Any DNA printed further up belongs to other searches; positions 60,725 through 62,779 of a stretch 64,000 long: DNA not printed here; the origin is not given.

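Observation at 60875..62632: MbnP-like and MbnH-like (diheme peroxidase) domains fused in one polypeptide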

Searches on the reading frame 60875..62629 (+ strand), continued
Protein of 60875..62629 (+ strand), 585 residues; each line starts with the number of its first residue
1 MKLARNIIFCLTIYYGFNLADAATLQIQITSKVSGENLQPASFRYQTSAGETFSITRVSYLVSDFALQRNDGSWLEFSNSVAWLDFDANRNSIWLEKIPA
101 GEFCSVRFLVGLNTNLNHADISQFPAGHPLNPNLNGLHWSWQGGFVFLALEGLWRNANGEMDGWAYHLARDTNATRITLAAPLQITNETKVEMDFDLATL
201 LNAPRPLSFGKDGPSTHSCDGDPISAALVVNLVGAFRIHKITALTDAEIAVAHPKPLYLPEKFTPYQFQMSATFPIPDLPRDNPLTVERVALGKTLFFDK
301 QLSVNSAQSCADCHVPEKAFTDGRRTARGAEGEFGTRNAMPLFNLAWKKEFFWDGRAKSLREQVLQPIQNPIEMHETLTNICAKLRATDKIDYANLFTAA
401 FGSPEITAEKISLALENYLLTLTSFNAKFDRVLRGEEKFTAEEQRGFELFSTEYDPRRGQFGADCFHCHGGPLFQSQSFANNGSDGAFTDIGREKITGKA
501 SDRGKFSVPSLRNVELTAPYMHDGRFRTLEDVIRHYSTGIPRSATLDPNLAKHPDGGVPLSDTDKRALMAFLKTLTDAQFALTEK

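Call 43: find_homologous_proteins(query=A3, max_evalue=1e-20)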
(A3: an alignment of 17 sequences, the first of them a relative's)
Query A3 (17 sequences) (585 aa, profile of the alignment): 4458 proteins with E <= 1e-20 among 8000 candidates; the best 120 are listed.
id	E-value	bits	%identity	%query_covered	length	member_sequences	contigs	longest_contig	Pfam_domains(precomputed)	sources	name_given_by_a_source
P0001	1.7e-260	884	100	100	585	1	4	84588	PF03150.20,PF20243.4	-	-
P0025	7.5e-260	882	87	99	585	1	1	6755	PF03150.20,PF20243.4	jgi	-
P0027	1.9e-259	880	87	99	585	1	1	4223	PF03150.20,PF20243.4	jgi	-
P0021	2.2e-259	880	87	99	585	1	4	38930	PF03150.20,PF20243.4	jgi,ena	-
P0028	3.9e-259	879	87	99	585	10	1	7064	PF03150.20,PF20243.4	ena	-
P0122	7.7e-259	878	52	97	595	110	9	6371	PF03150.20,PF00034.27,PF20243.4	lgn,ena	-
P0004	9.1e-259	878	92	99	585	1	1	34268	PF03150.20,PF20243.4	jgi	jgi:cytochrome c peroxidase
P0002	1.0e-258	878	91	100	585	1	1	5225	PF03150.20,PF20243.4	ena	-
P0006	2.0e-258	877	89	100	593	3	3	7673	PF03150.20,PF20243.4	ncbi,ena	-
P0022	3.7e-258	876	88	99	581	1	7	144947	PF03150.20,PF20243.4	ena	-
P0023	8.2e-258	875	88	99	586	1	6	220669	PF03150.20,PF00034.27,PF20243.4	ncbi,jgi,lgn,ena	jgi:cytochrome c peroxidase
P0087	1.5e-257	874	82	99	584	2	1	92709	PF03150.20,PF20243.4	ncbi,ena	-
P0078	1.7e-257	874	83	99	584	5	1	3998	PF03150.20,PF00034.27,PF20243.4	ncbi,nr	ncbi:MAG TPA: MbnP family protein [bacterium]|nr:MbnP family protein [bacterium]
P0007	2.6e-257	873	89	100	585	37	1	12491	PF03150.20,PF20243.4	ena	-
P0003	2.9e-257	873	91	100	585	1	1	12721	PF03150.20,PF20243.4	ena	-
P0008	4.7e-257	873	89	99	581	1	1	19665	PF03150.20,PF20243.4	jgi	jgi:cytochrome c peroxidase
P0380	6.3e-257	872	53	98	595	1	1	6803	PF03150.20,PF00034.27,PF20243.4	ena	-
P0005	7.0e-257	872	91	100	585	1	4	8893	PF03150.20,PF20243.4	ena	-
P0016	9.5e-257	872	88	100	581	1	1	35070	PF03150.20,PF00034.27,PF20243.4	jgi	-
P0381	1.1e-256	871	66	96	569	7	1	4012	PF03150.20,PF00034.27,PF20243.4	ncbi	-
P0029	1.3e-256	871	89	98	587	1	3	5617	PF03150.20,PF20243.4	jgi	jgi:cytochrome c peroxidase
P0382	1.4e-256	871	77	99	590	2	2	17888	PF03150.20,PF20243.4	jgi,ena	jgi:cytochrome c peroxidase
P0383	1.5e-256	871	61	98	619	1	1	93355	PF03150.20,PF20243.4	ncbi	-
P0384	1.6e-256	871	80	96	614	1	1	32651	PF03150.20,PF20243.4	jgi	jgi:cytochrome c peroxidase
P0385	1.7e-256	871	59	99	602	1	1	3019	PF09086.17,PF03150.20,PF20243.4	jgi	jgi:cytochrome c peroxidase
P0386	1.7e-256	871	53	99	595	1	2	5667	PF03150.20,PF20243.4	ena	-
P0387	2.0e-256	870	53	99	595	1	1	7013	PF03150.20,PF20243.4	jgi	-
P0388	2.0e-256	870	53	99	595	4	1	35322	PF03150.20,PF20243.4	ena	-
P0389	2.6e-256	870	53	99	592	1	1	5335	PF03150.20,PF20243.4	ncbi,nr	ncbi:MAG: cytochrome C peroxidase [Verrucomicrobia bacterium]|nr:cytochrome C peroxidase [Verrucomic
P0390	3.2e-256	870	53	99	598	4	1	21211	PF03150.20,PF20243.4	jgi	-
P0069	4.3e-256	869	86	96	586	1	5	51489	PF03150.20,PF20243.4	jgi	jgi:cytochrome c peroxidase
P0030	5.2e-256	869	87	98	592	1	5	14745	PF03150.20,PF20243.4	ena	-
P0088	5.4e-256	869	83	97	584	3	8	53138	PF03150.20,PF20243.4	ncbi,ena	-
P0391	6.3e-256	869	65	99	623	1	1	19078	PF03150.20,PF20243.4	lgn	-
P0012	6.9e-256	869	88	99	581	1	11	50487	PF03150.20,PF00034.27,PF20243.4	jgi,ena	-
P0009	7.3e-256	869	88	99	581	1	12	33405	PF03150.20,PF00034.27,PF20243.4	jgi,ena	jgi:cytochrome c peroxidase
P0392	7.3e-256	869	76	99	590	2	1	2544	PF03150.20,PF20243.4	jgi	jgi:cytochrome c peroxidase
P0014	8.3e-256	868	88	99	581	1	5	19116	PF03150.20,PF00034.27,PF20243.4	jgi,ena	-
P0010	8.8e-256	868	88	99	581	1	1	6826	PF03150.20,PF00034.27,PF20243.4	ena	-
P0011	8.8e-256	868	88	99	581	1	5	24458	PF03150.20,PF00034.27,PF20243.4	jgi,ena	jgi:cytochrome c peroxidase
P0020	9.9e-256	868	89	98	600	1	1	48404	PF03150.20,PF00034.27,PF20243.4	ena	-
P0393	1.2e-255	868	81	96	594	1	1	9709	PF03150.20,PF20243.4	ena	-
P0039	1.3e-255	868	87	95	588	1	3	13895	PF03150.20,PF20243.4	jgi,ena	jgi:cytochrome c peroxidase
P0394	1.4e-255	868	53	98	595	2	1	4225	PF03150.20,PF20243.4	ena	-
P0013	2.0e-255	867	88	99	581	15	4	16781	PF03150.20,PF00034.27,PF20243.4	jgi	jgi:cytochrome c peroxidase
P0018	2.0e-255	867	88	99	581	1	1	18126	PF03150.20,PF20243.4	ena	-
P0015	2.1e-255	867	88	99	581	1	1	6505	PF03150.20,PF20243.4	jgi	jgi:cytochrome c peroxidase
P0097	3.2e-255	866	81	98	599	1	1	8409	PF03150.20,PF20243.4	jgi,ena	-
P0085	3.9e-255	866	83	99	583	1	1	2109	PF03150.20,PF20243.4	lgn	-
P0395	4.2e-255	866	70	96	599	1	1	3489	PF03150.20,PF00034.27,PF20243.4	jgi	jgi:cytochrome c peroxidase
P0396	4.4e-255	866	75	99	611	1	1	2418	PF03150.20,PF20243.4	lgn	-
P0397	4.4e-255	866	77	99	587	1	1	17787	PF03150.20,PF00034.27,PF20243.4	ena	-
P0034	4.4e-255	866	86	98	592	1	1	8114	PF03150.20,PF20243.4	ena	-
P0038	4.9e-255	866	87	98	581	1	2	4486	PF03150.20,PF20243.4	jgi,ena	-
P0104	5.0e-255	866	79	99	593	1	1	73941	PF03150.20,PF20243.4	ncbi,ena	-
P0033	5.2e-255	866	85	100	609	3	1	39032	PF03150.20,PF00034.27,PF20243.4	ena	-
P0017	5.4e-255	866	88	99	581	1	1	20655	PF03150.20,PF00034.27,PF20243.4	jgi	jgi:cytochrome c peroxidase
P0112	5.6e-255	866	80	98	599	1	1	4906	PF03150.20,PF20243.4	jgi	-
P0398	5.6e-255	866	76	99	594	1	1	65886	PF03150.20,PF20243.4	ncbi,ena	-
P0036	6.3e-255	866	87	96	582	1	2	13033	PF03150.20,PF00034.27,PF20243.4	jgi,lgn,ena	jgi:cytochrome c peroxidase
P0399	7.1e-255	865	76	97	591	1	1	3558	PF03150.20,PF20243.4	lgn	-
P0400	7.6e-255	865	76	98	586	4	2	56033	PF03150.20,PF20243.4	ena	-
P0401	7.8e-255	865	53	98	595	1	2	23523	PF03150.20,PF20243.4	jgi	jgi:cytochrome c peroxidase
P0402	7.9e-255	865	76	99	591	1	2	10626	PF03150.20,PF20243.4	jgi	jgi:cytochrome c peroxidase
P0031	7.9e-255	865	87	99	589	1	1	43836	PF03150.20,PF20243.4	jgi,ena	-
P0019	1.3e-254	864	88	99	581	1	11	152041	PF03150.20,PF00034.27,PF20243.4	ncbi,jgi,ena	jgi:cytochrome c peroxidase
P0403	1.4e-254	864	53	99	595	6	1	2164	PF03150.20,PF00034.27,PF20243.4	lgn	-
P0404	1.4e-254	864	79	96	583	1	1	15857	PF03150.20,PF00034.27,PF20243.4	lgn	-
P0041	1.5e-254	864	87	96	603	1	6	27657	PF03150.20,PF20243.4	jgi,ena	-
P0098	1.6e-254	864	82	99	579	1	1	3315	PF03150.20,PF20243.4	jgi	-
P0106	2.0e-254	864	82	99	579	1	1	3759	PF03150.20,PF20243.4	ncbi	-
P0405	2.1e-254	864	78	98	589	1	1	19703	PF03150.20,PF00034.27,PF20243.4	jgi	-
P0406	2.4e-254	864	79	98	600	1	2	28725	PF03150.20,PF20243.4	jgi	jgi:cytochrome c peroxidase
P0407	2.5e-254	864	66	96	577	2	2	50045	PF03150.20,PF00034.27,PF20243.4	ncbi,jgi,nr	ncbi:MAG TPA: MbnP family protein [Verrucomicrobiae bacterium]|jgi:cytochrome c peroxidase|nr:MbnP f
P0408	3.0e-254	863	58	97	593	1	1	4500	PF03150.20,PF00034.27,PF20243.4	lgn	-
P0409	3.0e-254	863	79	99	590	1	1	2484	PF03150.20,PF20243.4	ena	-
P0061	3.1e-254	863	85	99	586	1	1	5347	PF03150.20,PF20243.4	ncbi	ncbi:MAG: hypothetical protein RL616_1495 [Verrucomicrobiota bacterium]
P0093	3.2e-254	863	81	100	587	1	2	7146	PF03150.20,PF20243.4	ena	-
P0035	3.3e-254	863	88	96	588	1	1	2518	PF03150.20,PF20243.4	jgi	jgi:cytochrome c peroxidase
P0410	3.3e-254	863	60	96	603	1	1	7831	PF03150.20,PF20243.4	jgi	jgi:cytochrome c peroxidase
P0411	3.8e-254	863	78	96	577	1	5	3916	PF03150.20,PF20243.4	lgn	-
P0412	3.9e-254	863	76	95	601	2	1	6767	PF03150.20,PF20243.4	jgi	jgi:cytochrome c peroxidase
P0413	4.4e-254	863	67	98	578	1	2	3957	PF03150.20,PF20243.4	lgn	-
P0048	4.7e-254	863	85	96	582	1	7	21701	PF03150.20,PF00034.27,PF20243.4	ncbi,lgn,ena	-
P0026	5.5e-254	862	88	99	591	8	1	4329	PF03150.20,PF20243.4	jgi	-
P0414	5.6e-254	862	53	98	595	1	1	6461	PF03150.20,PF20243.4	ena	-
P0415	6.5e-254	862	78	100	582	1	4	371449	PF03150.20,PF20243.4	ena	-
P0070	6.7e-254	862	83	99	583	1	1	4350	PF03150.20,PF20243.4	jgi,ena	jgi:cytochrome c peroxidase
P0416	7.9e-254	862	73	99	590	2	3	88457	PF03150.20,PF20243.4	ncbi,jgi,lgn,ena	-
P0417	8.6e-254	862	80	99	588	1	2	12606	PF03150.20,PF20243.4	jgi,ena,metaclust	metaclust:\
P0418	8.8e-254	862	65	96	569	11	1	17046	PF03150.20,PF20243.4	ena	-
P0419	1.1e-253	861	74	98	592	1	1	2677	PF03150.20,PF20243.4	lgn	-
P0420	1.2e-253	861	70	96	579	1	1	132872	PF03150.20,PF20243.4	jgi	jgi:cytochrome c peroxidase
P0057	1.3e-253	861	84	98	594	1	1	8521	PF03150.20,PF20243.4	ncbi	ncbi:MAG TPA: MbnP family protein [Verrucomicrobiae bacterium]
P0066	1.3e-253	861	83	99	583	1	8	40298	PF03150.20,PF20243.4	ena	-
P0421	1.4e-253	861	67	96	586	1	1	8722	PF03150.20,PF20243.4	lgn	-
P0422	1.5e-253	861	70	96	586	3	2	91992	PF03150.20,PF20243.4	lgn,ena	-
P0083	1.5e-253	861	83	99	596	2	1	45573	PF03150.20,PF20243.4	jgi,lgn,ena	-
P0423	1.5e-253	861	70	95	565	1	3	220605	PF03150.20,PF20243.4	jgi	-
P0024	1.7e-253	861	87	98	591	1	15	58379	PF03150.20,PF20243.4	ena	-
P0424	1.7e-253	861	76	99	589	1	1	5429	PF03150.20,PF20243.4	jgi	jgi:cytochrome c peroxidase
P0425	1.7e-253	861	77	97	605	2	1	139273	PF03150.20,PF20243.4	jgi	jgi:cytochrome c peroxidase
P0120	1.7e-253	861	83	96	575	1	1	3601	PF03150.20,PF00034.27,PF20243.4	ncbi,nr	ncbi:MAG: cytochrome C peroxidase [Verrucomicrobia bacterium]|nr:cytochrome C peroxidase [Verrucomic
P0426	1.8e-253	861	53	99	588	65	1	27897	PF03150.20,PF20243.4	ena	-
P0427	1.8e-253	861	67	95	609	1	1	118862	PF03150.20,PF20243.4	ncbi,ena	-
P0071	2.1e-253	860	83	99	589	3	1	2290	PF03150.20,PF20243.4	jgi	jgi:cytochrome c peroxidase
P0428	2.3e-253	860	53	99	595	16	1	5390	PF03150.20,PF20243.4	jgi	jgi:cytochrome c peroxidase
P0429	2.8e-253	860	63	98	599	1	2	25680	PF03150.20,PF20243.4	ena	-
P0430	3.2e-253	860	74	99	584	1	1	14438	PF03150.20,PF00034.27,PF20243.4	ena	-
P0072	3.6e-253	860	83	99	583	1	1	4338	PF03150.20,PF20243.4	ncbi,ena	-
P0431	3.9e-253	860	77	99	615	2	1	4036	PF03150.20,PF20243.4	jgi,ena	-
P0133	3.9e-253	860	51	96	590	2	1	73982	PF03150.20,PF00034.27,PF20243.4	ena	-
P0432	4.1e-253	860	80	98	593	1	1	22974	PF03150.20,PF20243.4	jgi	jgi:cytochrome c peroxidase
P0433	4.1e-253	860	76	99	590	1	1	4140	PF03150.20,PF20243.4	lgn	-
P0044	4.6e-253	859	84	100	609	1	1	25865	PF03150.20,PF20243.4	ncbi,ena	-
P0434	5.0e-253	859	63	97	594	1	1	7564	PF03150.20,PF20243.4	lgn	-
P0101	5.5e-253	859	84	96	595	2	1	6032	PF03150.20,PF00034.27,PF20243.4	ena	-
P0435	5.5e-253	859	65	97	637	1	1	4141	PF03150.20,PF20243.4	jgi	jgi:cytochrome c peroxidase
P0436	5.6e-253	859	66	98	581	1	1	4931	PF03150.20,PF00034.27,PF20243.4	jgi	jgi:cytochrome c peroxidase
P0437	6.1e-253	859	79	98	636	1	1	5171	PF03150.20,PF20243.4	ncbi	-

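Call 61: predict_structure(alignment_id=A4)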
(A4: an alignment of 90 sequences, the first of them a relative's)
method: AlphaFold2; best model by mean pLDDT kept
length: 585 residues; sequences in the alignment: 90
mean_pLDDT: 85.0   pTM: 0.77
mean pLDDT of the five models: 85.0, 83.5, 82.0, 80.5, 77.9
residues with pLDDT >= 90: 273; 70-90: 228; 50-70: 82; < 50: 2
segments of 3 or more residues with pLDDT < 50: none
pLDDT, mean of each block of 10 residues (from residue 1): 86 68 90 93 90 94 98 93 89 93 97 91 80 78 84 89 90 96 92 98 96 86 94 97 83 85 87 68 93 97 92 79 71 70 63 68 88 91 96 98 98 93 82 89 92 72 71 68 68 77 75 74 71 83 78 80 93 87 52
secondary structure, 60 per line:
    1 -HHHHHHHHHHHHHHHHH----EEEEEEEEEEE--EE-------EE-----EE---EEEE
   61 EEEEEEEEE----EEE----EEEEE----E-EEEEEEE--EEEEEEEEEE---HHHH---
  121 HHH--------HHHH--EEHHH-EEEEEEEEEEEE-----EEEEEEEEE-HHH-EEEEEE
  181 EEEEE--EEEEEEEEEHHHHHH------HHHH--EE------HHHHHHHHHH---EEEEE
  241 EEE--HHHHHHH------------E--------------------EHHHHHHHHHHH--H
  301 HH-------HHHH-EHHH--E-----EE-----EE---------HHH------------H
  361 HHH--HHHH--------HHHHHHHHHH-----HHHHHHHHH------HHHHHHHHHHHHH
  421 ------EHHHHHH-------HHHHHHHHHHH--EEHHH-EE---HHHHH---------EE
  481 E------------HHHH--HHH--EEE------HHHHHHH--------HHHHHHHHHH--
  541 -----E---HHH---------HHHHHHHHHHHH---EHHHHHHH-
elements in order: H2-18 E23-33 E57-69 E74-76 E81-85 E92-98 E101-110 H114-117 H132-135 E144-155 E161-169 E175-185 E188-196 H197-202 H209-212 H223-232 E236-243 H246-252 H287-297 H310-313 H360-363 H366-369 H378-387 H393-401 H408-420 H428-433 H441-451 H465-469 E479-481 H494-497 E505-507 H514-520 H529-538 H562-573 H578-584

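Call 64: fold_search(model_id=the predicted structure, library=pdb)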
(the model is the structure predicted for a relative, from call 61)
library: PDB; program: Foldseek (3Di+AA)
matches with E <= 10: 692; with E <= 0.001: 73
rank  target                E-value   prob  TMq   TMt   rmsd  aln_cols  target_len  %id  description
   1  6e1c_A                1.7e-23  1.00  0.48  0.78   3.1       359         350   35  Crystal structure of a MauG-like protein associated with microbial copper homeostasis (released 2019-07-17)
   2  6e1c_B                4.5e-21  1.00  0.40  0.69   7.0       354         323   33  Crystal structure of a MauG-like protein associated with microbial copper homeostasis (released 2019-07-17)
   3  3svw_B                1.5e-20  1.00  0.43  0.70   4.1       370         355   32  Crystal Structure of the P107V-MauG/pre-Methylamine Dehydrogenase Complex (released 2012-05-02)
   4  3rn0_A                1.9e-20  1.00  0.43  0.70   4.1       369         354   31  Crystal Structure of the W199K-MauG/pre-Methylamine Dehydrogenase Complex (released 2011-10-05)
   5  3rlm_A                2.3e-20  1.00  0.43  0.69   4.0       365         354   32  Structure of the W199F MauG/pre-Methylamine Dehydrogenase complex after treatment with hydrogen peroxide (released 2011-10-05)
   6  3orv_A                5.6e-20  1.00  0.43  0.68   4.1       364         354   32  Crystal Structure of the Y294H-MauG/pre-Methylamine Dehydrogenase Complex (released 2010-11-10)
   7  3rn1_A                5.9e-20  1.00  0.43  0.69   4.0       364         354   32  Crystal Structure of the W199E-MauG/pre-Methylamine Dehydrogenase Complex (released 2012-04-25)
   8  3orv_B                5.9e-20  1.00  0.43  0.69   4.2       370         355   32  Crystal Structure of the Y294H-MauG/pre-Methylamine Dehydrogenase Complex (released 2010-11-10)
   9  4l1q_A                6.6e-20  1.00  0.43  0.69   4.1       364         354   32  Crystal Structure of the E113Q-MauG/pre-Methylamine Dehydrogenase Complex (released 2013-09-04)
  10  4y5r_A                7.0e-20  1.00  0.43  0.69   4.1       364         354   32  Crystal Structure of a T67A MauG/pre-Methylamine Dehydrogenase Complex (released 2015-06-17)
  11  3rlm_B                7.4e-20  1.00  0.43  0.70   4.0       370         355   32  Structure of the W199F MauG/pre-Methylamine Dehydrogenase complex after treatment with hydrogen peroxide (released 2011-10-05)
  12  3sxt_B                7.4e-20  1.00  0.43  0.69   4.0       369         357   32  Crystal Structure of the Quinol Form of Methylamine Dehydrogenase in Complex with the Diferrous Form of MauG (released 2012-07-25)
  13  4l3g_B                7.9e-20  1.00  0.43  0.69   4.1       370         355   32  Crystal Structure of the E113Q-MauG/pre-Methylamine Dehydrogenase Complex Aged 120 Days (released 2013-09-04)
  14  4fa5_B                8.3e-20  1.00  0.43  0.69   4.0       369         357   32  Crystal Structure of WT MauG in Complex with Pre-Methylamine Dehydrogenase Aged 20 Days (released 2013-03-06)
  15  3sle_B                8.3e-20  1.00  0.43  0.69   4.1       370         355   31  Crystal Structure of the P107C-MauG/pre-Methylamine Dehydrogenase Complex (released 2012-05-02)
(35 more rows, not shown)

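Call 67: fold_search(model_id=the predicted structure, library=pdb)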
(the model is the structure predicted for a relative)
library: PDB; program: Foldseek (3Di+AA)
matches with E <= 10: 1106; with E <= 0.001: 6
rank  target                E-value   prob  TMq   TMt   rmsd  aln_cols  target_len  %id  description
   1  7l6g_E                5.0e-08  1.00  0.27  0.48   6.8       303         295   16  MbnP from Methylosinus trichosporium (released 2021-05-26)
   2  7l6g_C                5.7e-08  1.00  0.25  0.46   7.0       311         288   15  MbnP from Methylosinus trichosporium (released 2021-05-26)
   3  7l6g_A                8.2e-08  1.00  0.26  0.46   7.1       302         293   16  MbnP from Methylosinus trichosporium (released 2021-05-26)
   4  7l6g_B                2.8e-07  1.00  0.24  0.44   7.6       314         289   15  MbnP from Methylosinus trichosporium (released 2021-05-26)
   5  7l6g_F                3.4e-07  1.00  0.25  0.46   7.2       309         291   16  MbnP from Methylosinus trichosporium (released 2021-05-26)
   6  7l6g_D                4.8e-07  1.00  0.26  0.47   7.3       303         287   16  MbnP from Methylosinus trichosporium (released 2021-05-26)
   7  4bug_B                7.1e-03  0.35  0.07  0.09  10.5       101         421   13  Pilus-presented adhesin, Spy0125 (Cpa), Cys426Ala mutant (released 2013-10-09)
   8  4bug_A                9.1e-03  0.30  0.07  0.09  10.5        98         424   13  Pilus-presented adhesin, Spy0125 (Cpa), Cys426Ala mutant (released 2013-10-09)
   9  2xic_A                1.3e-02  0.44  0.08  0.10   9.4       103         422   11  Pilus-presented adhesin, Spy0125 (Cpa), P212121 form (ESRF data) (released 2010-08-04)
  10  2xid_B                1.5e-02  0.38  0.08  0.10   7.3       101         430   13  Pilus-presented adhesin, Spy0125 (Cpa), P212121 form (DLS) (released 2010-08-04)
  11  5imt_A                1.6e-02  0.35  0.07  0.09  13.0       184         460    8  Toxin receptor complex (released 2016-08-24)
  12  1s3r_A                1.7e-02  0.30  0.08  0.09  10.3       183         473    6  Crystal structure of the human-specific toxin intermedilysin (released 2005-01-25)
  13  7w6b                  1.7e-02  0.28  0.08  0.07   7.2        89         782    8  Crystal Structure of PitA from pilus islet-2 of Streptococcus oralis (released 2022-06-01)
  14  5cr6                  1.8e-02  0.41  0.08  0.09  11.2       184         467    9  Structure of pneumolysin at 1.98 A resolution (released 2015-09-16)
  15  5aod                  2.1e-02  0.28  0.08  0.09  12.0       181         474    6  Crystal structure of wild type pneumolysin. (released 2016-10-05)
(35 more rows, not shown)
